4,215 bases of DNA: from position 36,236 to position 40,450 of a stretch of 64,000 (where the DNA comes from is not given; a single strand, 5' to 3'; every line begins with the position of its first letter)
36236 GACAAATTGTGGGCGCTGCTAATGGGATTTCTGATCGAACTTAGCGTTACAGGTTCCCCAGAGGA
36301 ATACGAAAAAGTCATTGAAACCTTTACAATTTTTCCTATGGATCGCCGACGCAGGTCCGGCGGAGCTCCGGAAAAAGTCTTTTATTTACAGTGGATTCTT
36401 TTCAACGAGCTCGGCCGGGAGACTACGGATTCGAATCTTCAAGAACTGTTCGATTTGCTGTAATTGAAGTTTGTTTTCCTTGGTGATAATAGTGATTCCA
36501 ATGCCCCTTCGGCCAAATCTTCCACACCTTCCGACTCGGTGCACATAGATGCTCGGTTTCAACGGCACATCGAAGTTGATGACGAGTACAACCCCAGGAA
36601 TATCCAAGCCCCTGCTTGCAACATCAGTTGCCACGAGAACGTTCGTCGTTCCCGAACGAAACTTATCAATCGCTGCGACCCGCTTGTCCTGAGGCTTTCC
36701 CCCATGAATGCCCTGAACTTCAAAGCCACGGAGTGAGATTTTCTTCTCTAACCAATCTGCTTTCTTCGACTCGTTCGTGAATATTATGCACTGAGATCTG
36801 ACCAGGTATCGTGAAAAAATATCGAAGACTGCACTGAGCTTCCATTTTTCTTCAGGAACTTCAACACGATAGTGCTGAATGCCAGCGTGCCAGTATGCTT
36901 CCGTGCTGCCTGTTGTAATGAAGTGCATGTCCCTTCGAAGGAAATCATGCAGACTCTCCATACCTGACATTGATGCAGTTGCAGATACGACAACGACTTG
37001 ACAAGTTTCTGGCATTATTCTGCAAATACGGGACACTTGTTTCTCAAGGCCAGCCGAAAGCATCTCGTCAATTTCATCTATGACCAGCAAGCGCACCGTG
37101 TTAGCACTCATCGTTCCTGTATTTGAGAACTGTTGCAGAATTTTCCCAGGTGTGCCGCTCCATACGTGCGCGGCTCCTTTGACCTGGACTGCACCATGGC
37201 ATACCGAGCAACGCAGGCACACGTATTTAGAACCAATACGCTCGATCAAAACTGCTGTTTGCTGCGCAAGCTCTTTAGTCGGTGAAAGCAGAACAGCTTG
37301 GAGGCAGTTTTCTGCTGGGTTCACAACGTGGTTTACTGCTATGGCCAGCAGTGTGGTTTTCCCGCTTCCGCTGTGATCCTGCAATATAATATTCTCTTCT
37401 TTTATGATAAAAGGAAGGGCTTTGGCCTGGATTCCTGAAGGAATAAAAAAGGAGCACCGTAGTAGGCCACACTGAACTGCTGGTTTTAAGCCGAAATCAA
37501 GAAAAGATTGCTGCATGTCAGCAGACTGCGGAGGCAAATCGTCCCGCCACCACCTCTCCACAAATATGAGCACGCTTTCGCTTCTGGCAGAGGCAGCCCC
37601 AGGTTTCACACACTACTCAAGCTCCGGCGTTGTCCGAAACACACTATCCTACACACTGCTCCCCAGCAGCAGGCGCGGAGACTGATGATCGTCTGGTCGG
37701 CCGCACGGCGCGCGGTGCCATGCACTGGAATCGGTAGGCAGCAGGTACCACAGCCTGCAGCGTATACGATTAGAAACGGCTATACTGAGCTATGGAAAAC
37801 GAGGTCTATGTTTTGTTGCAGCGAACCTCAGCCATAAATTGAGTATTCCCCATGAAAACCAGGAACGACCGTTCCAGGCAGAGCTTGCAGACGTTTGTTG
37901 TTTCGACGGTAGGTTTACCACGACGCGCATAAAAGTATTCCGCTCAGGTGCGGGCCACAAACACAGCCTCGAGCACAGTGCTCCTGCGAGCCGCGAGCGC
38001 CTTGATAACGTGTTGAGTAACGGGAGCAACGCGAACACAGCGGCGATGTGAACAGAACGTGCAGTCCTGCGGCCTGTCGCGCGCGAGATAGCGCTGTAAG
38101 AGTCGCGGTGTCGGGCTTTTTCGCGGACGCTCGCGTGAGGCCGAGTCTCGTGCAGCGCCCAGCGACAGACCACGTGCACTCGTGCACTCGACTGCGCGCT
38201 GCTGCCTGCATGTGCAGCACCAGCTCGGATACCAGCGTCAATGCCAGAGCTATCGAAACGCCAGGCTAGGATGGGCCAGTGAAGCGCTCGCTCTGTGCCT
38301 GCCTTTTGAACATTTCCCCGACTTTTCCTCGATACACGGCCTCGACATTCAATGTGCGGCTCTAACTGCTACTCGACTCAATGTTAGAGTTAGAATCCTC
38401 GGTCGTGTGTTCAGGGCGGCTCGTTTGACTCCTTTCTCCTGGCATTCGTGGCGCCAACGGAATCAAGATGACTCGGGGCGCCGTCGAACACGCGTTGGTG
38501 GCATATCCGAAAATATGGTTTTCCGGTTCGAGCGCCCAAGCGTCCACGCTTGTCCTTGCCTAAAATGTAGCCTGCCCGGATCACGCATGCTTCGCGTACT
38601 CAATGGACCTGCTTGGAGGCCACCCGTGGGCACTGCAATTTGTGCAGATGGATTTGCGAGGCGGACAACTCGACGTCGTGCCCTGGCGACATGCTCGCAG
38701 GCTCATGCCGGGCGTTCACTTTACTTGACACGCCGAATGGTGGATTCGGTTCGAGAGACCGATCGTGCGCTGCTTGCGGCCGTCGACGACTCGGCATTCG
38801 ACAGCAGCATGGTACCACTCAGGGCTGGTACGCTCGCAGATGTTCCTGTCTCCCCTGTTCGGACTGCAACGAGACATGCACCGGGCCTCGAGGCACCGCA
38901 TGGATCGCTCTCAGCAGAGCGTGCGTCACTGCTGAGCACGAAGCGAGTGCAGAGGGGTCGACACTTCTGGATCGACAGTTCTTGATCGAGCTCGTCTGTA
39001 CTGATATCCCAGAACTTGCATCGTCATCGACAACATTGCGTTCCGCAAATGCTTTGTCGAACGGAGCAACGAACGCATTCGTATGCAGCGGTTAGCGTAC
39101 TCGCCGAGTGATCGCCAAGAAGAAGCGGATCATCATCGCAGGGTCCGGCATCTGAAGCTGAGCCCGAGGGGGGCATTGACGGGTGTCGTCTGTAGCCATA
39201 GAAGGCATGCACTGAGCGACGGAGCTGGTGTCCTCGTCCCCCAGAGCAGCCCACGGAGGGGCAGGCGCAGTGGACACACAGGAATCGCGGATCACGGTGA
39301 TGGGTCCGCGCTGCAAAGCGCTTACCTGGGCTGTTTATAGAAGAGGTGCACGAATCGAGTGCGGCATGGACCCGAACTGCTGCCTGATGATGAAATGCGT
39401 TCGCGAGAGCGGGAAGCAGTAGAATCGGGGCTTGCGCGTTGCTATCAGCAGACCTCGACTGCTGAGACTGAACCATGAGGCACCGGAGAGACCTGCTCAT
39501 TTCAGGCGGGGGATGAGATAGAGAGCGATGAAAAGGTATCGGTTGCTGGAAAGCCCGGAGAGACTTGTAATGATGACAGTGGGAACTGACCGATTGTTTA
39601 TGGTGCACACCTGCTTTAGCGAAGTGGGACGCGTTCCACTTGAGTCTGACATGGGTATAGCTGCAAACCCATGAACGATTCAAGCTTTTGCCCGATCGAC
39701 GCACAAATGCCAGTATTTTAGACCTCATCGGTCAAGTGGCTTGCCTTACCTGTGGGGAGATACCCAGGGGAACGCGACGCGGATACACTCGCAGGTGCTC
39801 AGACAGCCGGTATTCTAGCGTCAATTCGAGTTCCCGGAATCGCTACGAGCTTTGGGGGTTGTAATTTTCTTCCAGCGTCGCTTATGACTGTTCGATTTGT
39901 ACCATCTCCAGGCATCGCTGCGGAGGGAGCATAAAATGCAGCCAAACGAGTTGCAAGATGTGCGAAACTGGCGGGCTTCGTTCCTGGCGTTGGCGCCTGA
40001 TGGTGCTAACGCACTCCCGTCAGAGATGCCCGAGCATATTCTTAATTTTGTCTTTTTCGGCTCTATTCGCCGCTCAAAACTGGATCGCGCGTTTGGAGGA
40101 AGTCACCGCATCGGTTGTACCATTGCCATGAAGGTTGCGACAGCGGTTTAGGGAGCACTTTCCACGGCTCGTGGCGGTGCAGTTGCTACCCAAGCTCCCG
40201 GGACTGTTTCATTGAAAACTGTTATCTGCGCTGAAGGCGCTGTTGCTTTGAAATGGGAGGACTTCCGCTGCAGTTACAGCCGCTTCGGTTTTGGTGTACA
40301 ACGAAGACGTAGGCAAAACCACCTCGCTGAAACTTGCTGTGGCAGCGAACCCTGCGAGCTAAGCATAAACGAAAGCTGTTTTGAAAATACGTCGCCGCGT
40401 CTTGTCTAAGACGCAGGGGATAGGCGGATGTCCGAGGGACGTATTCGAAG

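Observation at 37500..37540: R1 copy A's left boundary coincides with the DEAD-box helicase start codon; R1 ends also sit just upstream of three other gene starts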

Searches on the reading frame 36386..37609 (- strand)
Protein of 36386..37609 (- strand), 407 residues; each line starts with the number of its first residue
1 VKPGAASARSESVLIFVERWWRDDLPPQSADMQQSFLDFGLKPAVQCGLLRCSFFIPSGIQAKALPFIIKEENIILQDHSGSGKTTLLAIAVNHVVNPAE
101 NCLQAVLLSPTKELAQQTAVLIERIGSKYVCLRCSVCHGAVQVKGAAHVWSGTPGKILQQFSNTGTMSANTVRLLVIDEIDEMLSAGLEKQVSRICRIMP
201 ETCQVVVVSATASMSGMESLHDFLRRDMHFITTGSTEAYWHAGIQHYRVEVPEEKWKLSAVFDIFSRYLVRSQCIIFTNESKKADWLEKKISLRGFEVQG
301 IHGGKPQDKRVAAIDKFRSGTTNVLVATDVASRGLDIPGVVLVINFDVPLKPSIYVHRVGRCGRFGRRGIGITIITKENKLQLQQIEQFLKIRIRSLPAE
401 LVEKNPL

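Call 10: search_protein_families(library=pfam, proteins=[window:36386-37609:-], max_evalue=0.01)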
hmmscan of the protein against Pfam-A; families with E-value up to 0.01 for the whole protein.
window:36386-37609:- (407 aa): 8 families
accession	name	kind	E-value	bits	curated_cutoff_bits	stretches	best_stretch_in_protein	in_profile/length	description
PF00271.37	Helicase_C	-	2.1e-30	105.6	23.5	1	262-366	7-110/110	Helicase conserved C-terminal domain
PF00270.35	DEAD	-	3.4e-29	102.2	26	1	60-215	3-162/167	DEAD/DEAH box helicase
PF13245.12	AAA_19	-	2.8e-05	24.7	25.1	1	61-208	1-123/134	AAA domain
PF04851.21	ResIII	-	0.0001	22.7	22.5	1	70-197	22-148/164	Type III restriction enzyme, res subunit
PF13401.12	AAA_22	-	0.0015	19.3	27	1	79-208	13-119/130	AAA domain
PF13604.12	AAA_30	-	0.0027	17.9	27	1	61-207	6-121/191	AAA domain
PF05729.18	NACHT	-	0.004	17.5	26.7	1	74-196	3-114/167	NACHT domain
PF00004.35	AAA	-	0.0045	17.9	21.2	0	80-225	7-119/131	ATPase family associated with various cellular activities (AAA)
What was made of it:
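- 36386..37516 (-): DEAD-box helicase CDS (376 aa), true start ATG at 37514-37516. Pfam DEAD and Helicase_C (call 10).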

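Call 14: find_homologous_proteins(query=window:36386-37516:-)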
Query window:36386-37516:- (376 aa): 4449 proteins with E <= 0.001 among 8000 candidates; the best 120 are listed.
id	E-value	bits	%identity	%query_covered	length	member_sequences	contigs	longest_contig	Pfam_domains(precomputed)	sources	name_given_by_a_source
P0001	6.4e-249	843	100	100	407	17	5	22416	PF00270.36,PF00271.38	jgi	jgi:ATP-dependent RNA helicase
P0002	1.5e-134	467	56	100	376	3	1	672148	PF00270.36,PF13401.13,PF00271.38,PF04851.22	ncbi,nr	ncbi:hypothetical protein CCYA_CCYA06G1744 [Cyanidiococcus yangmingshanensis]|nr:hypothetical protei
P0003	1.1e-132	461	55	100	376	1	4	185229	PF00270.36,PF13401.13,PF00271.38,PF04851.22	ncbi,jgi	jgi:ATP-dependent RNA helicase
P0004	3.2e-81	291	43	97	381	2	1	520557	PF00270.36,PF00271.38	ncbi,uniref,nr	ncbi:hypothetical protein CDCA_CDCA06G1963 [Cyanidium caldarium]|uniref:Uncharacterized protein n=1 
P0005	5.1e-59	218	35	97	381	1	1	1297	PF00270.36,PF00271.38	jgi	jgi:translation initiation factor 4A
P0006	2.6e-55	206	34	96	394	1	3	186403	PF00270.36,PF00271.38,PF04851.22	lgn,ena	-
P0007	2.8e-55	206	34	98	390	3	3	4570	PF00270.36,PF00271.38,PF04851.22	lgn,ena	-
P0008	5.2e-55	205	33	97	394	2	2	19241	PF00270.36,PF00271.38,PF04851.22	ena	-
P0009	3.3e-54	202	34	98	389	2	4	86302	PF00270.36,PF00271.38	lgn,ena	-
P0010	2.1e-53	200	33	95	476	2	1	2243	PF00270.36,PF00271.38,PF04851.22,PF25399.2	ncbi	-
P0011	9.1e-53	198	32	98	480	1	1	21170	PF00270.36,PF00271.38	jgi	jgi:translation initiation factor 4A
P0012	2.1e-52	197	32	97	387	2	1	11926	PF00270.36,PF00271.38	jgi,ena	-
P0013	2.5e-52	196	33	96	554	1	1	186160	PF00270.36,PF03880.22,PF00271.38,PF25399.2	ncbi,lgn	-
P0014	5.7e-52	195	33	96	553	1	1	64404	PF00270.36,PF03880.22,PF00271.38,PF04851.22,PF25399.2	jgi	-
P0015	7.3e-52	195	33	97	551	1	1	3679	PF00270.36,PF03880.22,PF00271.38,PF25399.2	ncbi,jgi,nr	ncbi:MAG: DEAD/DEAH box helicase [Desulfobulbus sp.]|nr:DEAD/DEAH box helicase [Desulfobulbus sp.]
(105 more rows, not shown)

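Call 20: find_encoding_contigs(protein=window:36386-37609:-, flank=10000, max_places=6)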
Protein window:36386-37609:- (407 aa): no gene with exactly this product is on record in the collection.

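Call 28: find_encoding_contigs(protein=P0002, flank=10000, max_places=2)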
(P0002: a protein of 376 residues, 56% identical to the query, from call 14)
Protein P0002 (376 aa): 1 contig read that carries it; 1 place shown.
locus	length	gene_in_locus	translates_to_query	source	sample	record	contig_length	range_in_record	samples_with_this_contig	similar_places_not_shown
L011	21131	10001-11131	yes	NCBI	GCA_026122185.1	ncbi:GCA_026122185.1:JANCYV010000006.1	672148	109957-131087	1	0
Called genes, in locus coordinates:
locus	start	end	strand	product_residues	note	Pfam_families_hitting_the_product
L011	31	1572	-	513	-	-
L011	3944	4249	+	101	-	PF00166:Cpn10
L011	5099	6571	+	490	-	PF22580:KYNU_C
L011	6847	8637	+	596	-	PF22062:OB_DPOA2, PF04042:DNA_pol_E_B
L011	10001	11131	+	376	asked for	PF04851:ResIII (weak), PF00270:DEAD, PF13401:AAA_22 (faint), PF00271:Helicase_C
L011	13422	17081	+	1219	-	PF12739:TRAPPC-Trs85 (weak)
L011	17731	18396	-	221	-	PF02798:GST_N, PF13417:GST_N_3, PF13409:GST_N_2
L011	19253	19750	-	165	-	PF01521:Fe-S_biosyn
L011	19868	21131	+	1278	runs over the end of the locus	PF01055:Glyco_hydro_31_2nd, PF21365:Glyco_hydro_31_3rd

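Call 29: find_encoding_contigs(protein=P0003, flank=10000, max_places=2)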
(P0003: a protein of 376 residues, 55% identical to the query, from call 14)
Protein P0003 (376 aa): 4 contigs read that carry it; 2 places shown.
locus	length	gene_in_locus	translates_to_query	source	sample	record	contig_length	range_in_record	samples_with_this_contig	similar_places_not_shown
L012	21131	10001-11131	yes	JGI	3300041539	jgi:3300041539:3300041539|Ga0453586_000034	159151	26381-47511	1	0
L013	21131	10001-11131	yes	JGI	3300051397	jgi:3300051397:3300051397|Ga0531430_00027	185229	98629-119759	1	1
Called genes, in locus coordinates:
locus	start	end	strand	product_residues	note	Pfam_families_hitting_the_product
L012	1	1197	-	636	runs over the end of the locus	-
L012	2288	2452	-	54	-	-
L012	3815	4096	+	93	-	PF00166:Cpn10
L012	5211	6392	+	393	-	PF22580:KYNU_C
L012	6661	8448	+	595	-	PF22062:OB_DPOA2, PF04042:DNA_pol_E_B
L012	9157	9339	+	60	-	-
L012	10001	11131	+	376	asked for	PF00270:DEAD, PF04851:ResIII (weak), PF13401:AAA_22 (weak), PF00271:Helicase_C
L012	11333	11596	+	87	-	-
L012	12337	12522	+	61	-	-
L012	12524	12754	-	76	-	-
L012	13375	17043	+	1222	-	PF12739:TRAPPC-Trs85 (weak)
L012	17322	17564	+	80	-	-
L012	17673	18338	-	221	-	PF02798:GST_N, PF13417:GST_N_3, PF13409:GST_N_2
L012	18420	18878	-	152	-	-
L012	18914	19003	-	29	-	-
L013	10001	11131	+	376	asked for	PF00270:DEAD, PF04851:ResIII (weak), PF13401:AAA_22 (weak), PF00271:Helicase_C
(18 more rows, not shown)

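Call 44: find_encoding_contigs(protein=window:36386-37516:-, flank=4000, max_places=10)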
Protein window:36386-37516:- (376 aa): 11 contigs read that carry it; 10 places shown.
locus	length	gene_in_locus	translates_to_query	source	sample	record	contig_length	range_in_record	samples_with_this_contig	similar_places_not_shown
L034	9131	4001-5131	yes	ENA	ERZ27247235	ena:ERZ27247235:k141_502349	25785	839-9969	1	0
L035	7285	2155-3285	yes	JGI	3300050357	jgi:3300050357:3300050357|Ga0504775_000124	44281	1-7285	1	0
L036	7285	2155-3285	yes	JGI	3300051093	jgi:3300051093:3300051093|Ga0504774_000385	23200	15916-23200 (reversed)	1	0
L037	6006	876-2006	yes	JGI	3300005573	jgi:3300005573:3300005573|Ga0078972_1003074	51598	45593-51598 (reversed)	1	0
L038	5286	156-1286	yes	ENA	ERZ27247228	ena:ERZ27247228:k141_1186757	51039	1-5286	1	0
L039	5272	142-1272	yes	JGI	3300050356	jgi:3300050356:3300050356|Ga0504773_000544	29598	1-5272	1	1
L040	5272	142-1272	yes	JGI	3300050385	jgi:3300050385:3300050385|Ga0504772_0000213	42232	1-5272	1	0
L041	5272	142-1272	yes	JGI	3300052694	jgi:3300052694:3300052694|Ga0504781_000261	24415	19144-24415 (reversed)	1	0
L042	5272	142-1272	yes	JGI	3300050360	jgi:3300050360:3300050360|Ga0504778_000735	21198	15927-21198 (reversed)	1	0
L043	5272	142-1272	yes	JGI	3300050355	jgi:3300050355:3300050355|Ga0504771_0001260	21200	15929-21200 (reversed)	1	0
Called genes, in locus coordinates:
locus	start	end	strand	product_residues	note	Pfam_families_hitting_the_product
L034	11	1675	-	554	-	PF01066:CDP-OH_P_transf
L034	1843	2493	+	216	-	-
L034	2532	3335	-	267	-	-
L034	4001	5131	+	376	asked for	PF00270:DEAD, PF13245:AAA_19 (faint), PF00271:Helicase_C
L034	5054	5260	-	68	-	-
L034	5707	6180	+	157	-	-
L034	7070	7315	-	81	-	-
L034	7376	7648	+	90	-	-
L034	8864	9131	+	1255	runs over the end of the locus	PF12739:TRAPPC-Trs85 (weak)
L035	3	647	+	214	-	?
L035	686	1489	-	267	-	-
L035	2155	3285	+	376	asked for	PF00270:DEAD, PF13245:AAA_19 (faint), PF00271:Helicase_C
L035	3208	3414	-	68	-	-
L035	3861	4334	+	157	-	-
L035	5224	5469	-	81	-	-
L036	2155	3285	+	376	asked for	PF00270:DEAD, PF13245:AAA_19 (faint), PF00271:Helicase_C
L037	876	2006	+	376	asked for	PF00270:DEAD, PF13245:AAA_19 (faint), PF00271:Helicase_C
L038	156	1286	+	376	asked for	PF00270:DEAD, PF13245:AAA_19 (faint), PF00271:Helicase_C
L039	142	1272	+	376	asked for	PF00270:DEAD, PF13245:AAA_19 (faint), PF00271:Helicase_C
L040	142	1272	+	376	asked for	PF00270:DEAD, PF13245:AAA_19 (faint), PF00271:Helicase_C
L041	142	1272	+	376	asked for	PF00270:DEAD, PF13245:AAA_19 (faint), PF00271:Helicase_C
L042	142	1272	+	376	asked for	PF00270:DEAD, PF13245:AAA_19 (faint), PF00271:Helicase_C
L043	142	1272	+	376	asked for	PF00270:DEAD, PF13245:AAA_19 (faint), PF00271:Helicase_C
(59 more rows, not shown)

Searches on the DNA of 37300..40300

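Call 41: search_rna_families(source=window, start=37300, end=40300, threshold=evalue, max_evalue=1)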
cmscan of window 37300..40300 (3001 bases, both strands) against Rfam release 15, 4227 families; matches with E-value up to 1: 0.
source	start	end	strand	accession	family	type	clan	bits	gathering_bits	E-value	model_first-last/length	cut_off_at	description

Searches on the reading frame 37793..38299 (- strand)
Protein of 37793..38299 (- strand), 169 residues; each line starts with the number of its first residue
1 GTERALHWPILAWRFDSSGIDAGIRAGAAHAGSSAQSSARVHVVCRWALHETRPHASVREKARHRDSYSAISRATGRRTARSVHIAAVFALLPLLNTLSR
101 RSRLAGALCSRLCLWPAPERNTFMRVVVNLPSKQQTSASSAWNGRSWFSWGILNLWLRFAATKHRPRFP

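Call 70: find_homologous_proteins(query=window:37793-38299:-, max_evalue=0.001)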
Query window:37793-38299:-: 320 candidates shared short words with the query, none scored E <= 0.001.
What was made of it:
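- The protein search with an L ORF returned nothing, not even the query's own sequence, so it says nothing either way (call 70).
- Tried and rejected: Protein search with the 169-aa stop-free L segment (call 70): nothing, not even the query's own sequence, so it says nothing about whether L belongs to a family.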
